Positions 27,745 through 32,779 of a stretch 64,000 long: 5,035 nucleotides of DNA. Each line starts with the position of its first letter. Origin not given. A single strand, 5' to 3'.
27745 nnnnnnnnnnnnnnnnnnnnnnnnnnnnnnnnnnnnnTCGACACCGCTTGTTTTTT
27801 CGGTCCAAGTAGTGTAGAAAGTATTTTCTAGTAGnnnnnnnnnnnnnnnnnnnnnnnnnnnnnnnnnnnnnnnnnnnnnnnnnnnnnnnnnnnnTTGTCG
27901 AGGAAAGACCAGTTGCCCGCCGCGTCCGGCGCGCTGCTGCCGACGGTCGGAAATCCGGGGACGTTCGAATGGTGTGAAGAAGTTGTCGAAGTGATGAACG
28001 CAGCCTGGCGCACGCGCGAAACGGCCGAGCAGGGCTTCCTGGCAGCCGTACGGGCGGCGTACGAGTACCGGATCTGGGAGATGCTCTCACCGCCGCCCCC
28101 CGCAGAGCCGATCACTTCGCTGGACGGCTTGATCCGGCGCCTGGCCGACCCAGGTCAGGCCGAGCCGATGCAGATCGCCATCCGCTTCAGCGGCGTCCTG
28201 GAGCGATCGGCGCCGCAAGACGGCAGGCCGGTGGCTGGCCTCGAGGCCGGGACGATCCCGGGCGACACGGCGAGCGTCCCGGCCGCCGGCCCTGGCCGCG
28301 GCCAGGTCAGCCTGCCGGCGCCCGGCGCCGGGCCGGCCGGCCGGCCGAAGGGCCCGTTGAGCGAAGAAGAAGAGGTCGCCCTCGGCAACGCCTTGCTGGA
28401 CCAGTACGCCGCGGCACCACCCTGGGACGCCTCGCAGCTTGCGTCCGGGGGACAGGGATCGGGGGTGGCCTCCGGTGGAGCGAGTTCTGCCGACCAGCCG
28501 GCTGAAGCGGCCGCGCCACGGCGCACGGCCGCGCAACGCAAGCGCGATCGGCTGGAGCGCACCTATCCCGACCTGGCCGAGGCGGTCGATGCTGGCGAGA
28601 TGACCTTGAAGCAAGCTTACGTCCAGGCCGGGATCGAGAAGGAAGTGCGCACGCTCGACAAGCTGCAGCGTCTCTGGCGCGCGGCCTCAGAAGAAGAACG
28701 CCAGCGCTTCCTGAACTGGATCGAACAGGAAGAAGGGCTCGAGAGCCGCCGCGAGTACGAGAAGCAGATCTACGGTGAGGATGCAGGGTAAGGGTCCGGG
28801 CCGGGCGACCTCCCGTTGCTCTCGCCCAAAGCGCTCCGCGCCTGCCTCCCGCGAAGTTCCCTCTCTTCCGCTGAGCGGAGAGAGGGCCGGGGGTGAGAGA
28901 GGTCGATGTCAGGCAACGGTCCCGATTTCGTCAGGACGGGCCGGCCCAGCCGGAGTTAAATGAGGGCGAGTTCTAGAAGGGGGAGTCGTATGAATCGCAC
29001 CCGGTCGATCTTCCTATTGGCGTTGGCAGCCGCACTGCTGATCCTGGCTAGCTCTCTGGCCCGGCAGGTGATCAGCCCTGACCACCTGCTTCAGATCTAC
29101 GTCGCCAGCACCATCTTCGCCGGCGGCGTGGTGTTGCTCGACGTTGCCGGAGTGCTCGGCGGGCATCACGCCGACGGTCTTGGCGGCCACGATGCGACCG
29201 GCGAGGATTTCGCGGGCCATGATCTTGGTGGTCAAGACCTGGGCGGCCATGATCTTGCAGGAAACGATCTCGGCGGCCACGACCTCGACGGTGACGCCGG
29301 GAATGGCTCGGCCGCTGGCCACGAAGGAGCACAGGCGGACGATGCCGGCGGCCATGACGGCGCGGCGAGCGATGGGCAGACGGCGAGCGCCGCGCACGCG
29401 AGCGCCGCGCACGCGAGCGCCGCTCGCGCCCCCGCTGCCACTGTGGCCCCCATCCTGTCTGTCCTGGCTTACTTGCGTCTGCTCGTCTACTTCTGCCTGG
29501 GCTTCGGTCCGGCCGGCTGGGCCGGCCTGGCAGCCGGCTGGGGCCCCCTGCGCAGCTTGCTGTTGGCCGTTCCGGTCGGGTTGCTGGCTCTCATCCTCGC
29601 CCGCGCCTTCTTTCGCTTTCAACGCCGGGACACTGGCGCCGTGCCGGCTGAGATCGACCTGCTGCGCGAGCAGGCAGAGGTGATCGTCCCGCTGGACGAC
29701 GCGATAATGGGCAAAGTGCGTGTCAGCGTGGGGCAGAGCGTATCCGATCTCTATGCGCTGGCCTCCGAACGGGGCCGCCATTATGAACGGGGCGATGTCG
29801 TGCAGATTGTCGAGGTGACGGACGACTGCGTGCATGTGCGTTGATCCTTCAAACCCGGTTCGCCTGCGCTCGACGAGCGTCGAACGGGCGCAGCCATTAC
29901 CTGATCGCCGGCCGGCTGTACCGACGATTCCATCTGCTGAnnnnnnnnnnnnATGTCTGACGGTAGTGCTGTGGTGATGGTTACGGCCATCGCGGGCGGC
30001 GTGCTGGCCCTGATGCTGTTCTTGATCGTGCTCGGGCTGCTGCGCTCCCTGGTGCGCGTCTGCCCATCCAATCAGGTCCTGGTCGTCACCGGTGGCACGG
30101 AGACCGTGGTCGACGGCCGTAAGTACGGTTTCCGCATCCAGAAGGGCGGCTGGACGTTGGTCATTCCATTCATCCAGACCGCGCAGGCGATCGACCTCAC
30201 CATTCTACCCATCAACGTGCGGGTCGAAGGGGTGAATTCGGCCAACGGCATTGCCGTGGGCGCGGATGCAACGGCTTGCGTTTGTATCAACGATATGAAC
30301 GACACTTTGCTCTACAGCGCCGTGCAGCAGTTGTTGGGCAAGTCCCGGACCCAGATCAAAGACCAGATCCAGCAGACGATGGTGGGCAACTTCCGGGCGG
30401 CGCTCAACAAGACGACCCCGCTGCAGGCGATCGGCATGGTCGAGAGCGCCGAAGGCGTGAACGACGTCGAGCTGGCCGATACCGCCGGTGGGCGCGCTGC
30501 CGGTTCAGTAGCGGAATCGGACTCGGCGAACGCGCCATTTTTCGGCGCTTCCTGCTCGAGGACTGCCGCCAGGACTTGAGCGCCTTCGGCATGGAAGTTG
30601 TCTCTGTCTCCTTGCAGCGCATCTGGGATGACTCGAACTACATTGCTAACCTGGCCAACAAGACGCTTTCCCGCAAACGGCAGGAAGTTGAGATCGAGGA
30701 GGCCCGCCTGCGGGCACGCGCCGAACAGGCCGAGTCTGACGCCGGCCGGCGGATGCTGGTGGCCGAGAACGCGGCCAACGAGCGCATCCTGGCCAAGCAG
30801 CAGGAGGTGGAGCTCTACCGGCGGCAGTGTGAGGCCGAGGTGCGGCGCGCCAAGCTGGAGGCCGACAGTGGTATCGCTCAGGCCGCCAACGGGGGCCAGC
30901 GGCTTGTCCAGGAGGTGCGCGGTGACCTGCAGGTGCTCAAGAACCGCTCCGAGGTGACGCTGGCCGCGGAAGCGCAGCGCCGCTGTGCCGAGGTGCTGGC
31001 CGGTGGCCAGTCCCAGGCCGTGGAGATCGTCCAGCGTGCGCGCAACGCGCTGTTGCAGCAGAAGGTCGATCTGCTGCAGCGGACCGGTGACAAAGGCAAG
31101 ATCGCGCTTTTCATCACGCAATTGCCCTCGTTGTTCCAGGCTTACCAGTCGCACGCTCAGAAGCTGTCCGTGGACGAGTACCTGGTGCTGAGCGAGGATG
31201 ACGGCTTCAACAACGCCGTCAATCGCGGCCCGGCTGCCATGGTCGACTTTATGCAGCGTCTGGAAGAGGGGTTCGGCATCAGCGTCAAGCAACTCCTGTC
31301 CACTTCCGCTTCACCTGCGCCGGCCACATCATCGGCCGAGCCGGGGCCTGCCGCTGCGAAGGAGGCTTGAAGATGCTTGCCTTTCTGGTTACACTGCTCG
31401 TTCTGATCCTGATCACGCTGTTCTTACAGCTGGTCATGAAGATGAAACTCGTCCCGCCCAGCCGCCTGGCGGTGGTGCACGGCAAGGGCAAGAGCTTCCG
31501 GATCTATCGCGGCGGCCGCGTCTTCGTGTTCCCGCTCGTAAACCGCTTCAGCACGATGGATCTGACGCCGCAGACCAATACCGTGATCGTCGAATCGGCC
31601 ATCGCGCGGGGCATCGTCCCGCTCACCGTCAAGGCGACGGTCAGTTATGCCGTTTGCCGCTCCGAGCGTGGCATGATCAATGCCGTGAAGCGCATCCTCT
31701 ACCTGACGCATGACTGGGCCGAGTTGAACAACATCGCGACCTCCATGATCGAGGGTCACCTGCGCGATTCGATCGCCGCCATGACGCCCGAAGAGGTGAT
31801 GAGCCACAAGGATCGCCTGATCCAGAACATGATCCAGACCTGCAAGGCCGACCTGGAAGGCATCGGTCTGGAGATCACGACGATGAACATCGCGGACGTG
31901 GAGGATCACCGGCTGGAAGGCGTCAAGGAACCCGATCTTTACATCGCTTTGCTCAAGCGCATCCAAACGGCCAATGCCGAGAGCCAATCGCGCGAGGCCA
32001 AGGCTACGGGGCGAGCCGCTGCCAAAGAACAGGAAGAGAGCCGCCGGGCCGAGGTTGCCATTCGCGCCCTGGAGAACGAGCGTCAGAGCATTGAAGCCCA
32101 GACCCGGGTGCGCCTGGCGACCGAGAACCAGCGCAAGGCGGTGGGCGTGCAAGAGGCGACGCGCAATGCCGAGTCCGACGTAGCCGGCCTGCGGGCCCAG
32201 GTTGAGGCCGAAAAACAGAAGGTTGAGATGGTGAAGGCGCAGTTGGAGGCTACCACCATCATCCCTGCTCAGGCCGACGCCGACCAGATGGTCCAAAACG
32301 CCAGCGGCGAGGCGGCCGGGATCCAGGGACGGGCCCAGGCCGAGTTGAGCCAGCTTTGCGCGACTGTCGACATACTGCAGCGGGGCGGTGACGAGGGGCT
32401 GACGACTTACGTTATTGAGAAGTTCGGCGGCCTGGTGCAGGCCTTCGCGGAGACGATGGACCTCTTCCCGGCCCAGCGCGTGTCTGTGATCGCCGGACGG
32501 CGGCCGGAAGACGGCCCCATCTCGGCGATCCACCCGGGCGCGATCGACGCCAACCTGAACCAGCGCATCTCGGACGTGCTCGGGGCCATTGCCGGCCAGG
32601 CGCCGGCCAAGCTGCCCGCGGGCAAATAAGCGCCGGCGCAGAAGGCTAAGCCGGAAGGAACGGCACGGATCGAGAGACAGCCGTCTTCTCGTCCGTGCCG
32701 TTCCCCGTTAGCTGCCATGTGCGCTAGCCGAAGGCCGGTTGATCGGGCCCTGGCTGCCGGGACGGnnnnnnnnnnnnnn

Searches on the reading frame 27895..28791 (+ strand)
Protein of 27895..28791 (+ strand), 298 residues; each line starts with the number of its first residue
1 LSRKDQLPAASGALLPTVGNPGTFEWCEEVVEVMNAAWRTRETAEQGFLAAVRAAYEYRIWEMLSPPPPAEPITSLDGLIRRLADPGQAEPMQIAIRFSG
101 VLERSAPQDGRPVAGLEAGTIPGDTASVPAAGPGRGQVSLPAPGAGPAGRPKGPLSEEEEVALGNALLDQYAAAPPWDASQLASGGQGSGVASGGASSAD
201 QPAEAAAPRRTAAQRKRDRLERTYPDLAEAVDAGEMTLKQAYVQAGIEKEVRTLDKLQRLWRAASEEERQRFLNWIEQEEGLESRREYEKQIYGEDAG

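Call 21: search_protein_families(library=pfam, proteins=[window:27895-28791:+], max_evalue=1)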
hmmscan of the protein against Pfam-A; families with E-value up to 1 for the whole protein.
window:27895-28791:+ (298 aa): 2 families
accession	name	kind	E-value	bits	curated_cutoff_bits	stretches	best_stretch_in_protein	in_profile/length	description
PF09829.14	DUF2057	-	0.0065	17.1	24.2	1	227-275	144-192/192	Uncharacterized protein conserved in bacteria (DUF2057)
PF14417.12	MEDS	-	0.05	13.9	29.8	1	214-290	41-126/161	MEDS: MEthanogen/methylotroph, DcmR Sensory domain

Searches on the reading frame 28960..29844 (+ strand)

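Call 5: search_protein_families(library=pfam, proteins=[window:28960-29844:+], max_evalue=0.01)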
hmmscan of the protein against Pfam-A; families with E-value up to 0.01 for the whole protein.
window:28960-29844:+ (294 aa): 0 families

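Call 21: search_protein_families(library=pfam, proteins=[window:28960-29844:+], max_evalue=1)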
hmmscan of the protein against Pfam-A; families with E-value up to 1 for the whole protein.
window:28960-29844:+ (294 aa): 1 family
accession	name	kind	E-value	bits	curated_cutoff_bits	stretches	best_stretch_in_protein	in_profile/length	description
PF11992.13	TgpA_N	-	0.19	11.1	30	1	159-223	4-71/333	TgpA N-terminal domain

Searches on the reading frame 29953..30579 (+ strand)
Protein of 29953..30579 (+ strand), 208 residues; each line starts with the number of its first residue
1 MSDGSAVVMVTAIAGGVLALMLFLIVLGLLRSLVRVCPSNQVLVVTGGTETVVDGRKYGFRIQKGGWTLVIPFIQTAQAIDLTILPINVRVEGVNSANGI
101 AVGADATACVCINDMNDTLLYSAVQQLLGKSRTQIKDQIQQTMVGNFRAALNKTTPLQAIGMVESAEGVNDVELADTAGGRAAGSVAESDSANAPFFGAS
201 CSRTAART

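Call 5: search_protein_families(library=pfam, proteins=[window:29953-30579:+], max_evalue=0.01)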
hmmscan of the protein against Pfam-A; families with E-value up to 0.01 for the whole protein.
window:29953-30579:+ (208 aa): 1 family
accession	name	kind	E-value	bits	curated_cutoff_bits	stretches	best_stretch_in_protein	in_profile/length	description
PF01145.31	Band_7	-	2.8e-10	41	23.6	1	37-161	3-113/176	SPFH domain / Band 7 family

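Call 10: find_encoding_contigs(protein=window:29953-30579:+, flank=4000, max_places=4)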
Protein window:29953-30579:+ (208 aa): no gene with exactly this product is on record in the collection.

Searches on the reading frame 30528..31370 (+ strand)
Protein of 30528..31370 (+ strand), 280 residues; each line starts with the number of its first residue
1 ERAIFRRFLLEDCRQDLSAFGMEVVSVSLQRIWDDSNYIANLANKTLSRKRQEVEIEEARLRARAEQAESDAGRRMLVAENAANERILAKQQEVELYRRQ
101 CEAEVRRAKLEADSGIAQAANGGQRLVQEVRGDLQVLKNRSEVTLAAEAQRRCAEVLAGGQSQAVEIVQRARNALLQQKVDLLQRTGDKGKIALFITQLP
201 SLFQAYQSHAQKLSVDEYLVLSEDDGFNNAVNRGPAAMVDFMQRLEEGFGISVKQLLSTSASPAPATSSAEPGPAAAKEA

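Call 5: search_protein_families(library=pfam, proteins=[window:30528-31370:+], max_evalue=0.01)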
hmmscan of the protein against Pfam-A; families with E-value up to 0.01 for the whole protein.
window:30528-31370:+ (280 aa): 1 family
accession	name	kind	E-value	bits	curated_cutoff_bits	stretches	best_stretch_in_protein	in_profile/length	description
PF01145.31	Band_7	-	0.00018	22.1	23.6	1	2-61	115-174/176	SPFH domain / Band 7 family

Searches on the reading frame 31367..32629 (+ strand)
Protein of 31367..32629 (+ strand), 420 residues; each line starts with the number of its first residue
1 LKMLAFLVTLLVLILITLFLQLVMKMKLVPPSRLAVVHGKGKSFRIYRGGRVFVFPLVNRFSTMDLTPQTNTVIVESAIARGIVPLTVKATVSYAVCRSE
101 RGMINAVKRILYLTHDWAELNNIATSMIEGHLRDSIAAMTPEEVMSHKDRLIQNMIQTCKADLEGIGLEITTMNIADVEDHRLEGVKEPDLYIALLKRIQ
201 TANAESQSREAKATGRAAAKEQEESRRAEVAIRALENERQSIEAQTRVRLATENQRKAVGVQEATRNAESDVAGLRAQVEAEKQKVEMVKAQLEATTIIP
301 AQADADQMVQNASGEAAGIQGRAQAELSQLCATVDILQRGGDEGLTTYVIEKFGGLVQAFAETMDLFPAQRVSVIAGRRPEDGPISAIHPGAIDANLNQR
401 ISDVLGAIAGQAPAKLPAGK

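Call 5: search_protein_families(library=pfam, proteins=[window:31367-32629:+], max_evalue=0.01)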
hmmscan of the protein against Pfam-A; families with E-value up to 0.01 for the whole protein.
window:31367-32629:+ (420 aa): 1 family
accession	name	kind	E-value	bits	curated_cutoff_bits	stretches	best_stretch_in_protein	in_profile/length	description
PF01145.31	Band_7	-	4.3e-17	63.2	23.6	1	29-213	3-172/176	SPFH domain / Band 7 family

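Call 16: find_encoding_contigs(protein=window:31373-32629:+, flank=4000, max_places=6)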
Protein window:31373-32629:+ (418 aa): no gene with exactly this product is on record in the collection.
